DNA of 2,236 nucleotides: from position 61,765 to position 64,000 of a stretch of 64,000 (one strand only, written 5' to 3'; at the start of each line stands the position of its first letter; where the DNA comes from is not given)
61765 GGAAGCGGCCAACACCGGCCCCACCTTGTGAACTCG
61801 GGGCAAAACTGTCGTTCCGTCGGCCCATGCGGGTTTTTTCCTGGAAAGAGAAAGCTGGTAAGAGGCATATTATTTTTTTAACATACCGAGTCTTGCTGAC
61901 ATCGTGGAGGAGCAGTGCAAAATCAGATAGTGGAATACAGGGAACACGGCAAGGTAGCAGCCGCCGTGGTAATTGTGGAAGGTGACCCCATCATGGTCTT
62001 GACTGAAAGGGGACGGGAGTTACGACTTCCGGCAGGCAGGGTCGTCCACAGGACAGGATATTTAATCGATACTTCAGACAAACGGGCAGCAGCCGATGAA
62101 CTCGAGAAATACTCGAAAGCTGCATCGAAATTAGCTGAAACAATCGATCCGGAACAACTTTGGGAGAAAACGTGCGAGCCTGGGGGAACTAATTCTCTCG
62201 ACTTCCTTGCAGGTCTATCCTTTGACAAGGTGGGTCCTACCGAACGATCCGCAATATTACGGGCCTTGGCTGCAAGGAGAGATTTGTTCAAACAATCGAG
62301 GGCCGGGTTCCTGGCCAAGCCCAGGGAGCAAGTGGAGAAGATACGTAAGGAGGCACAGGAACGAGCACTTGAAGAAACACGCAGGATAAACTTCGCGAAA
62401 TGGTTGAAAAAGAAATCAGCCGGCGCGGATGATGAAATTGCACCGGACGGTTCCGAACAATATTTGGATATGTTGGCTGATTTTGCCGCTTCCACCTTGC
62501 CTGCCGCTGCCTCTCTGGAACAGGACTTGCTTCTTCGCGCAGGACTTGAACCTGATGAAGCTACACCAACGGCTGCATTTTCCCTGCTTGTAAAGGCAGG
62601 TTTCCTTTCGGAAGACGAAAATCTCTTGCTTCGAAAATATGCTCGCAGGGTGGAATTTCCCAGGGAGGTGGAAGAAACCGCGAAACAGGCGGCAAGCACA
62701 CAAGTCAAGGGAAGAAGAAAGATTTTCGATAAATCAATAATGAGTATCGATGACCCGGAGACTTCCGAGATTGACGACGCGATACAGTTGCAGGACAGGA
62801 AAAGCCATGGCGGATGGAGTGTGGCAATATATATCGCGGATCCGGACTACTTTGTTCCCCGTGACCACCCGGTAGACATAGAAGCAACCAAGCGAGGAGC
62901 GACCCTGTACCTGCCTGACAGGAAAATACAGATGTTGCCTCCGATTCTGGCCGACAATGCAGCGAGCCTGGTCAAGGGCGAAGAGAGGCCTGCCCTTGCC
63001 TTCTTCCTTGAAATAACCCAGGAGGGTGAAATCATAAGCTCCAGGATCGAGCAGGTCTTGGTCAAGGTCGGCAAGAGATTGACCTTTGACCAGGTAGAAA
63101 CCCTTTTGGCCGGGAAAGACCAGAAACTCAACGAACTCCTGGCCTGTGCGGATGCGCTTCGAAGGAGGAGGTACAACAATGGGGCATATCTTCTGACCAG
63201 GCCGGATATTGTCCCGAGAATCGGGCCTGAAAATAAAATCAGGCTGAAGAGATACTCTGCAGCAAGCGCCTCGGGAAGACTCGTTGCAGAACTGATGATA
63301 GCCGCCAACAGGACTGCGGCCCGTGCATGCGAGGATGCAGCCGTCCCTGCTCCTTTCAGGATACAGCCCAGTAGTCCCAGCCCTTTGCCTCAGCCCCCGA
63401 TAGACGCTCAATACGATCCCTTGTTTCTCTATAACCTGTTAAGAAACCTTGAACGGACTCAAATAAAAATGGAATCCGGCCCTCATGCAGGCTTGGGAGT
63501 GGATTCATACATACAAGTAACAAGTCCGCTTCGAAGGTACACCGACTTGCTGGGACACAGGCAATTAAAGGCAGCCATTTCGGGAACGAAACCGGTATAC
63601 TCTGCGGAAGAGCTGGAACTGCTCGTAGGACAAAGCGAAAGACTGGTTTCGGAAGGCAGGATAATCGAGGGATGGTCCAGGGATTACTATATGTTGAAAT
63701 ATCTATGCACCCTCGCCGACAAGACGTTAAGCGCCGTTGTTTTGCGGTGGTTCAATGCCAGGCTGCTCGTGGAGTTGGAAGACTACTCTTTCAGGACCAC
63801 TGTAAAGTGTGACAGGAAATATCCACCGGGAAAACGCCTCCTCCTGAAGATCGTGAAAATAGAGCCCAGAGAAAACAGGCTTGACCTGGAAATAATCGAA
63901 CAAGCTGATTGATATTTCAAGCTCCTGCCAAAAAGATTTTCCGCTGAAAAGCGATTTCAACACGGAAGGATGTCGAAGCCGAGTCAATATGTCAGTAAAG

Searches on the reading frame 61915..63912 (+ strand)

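Call 14: search_protein_families(library=pfam, proteins=[window:61915-63912:+], max_evalue=0.001)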
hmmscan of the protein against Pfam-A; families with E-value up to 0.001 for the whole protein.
window:61915-63912:+ (665 aa): 2 families
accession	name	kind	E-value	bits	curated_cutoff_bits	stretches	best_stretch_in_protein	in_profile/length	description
PF00773.25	RNB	-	4.7e-66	223.7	29.3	2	267-486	1-229/326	RNB domain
PF23161.1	HTH_RNase_II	-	1.9e-11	45.1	24.7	1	140-237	1-95/95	Double HTH domain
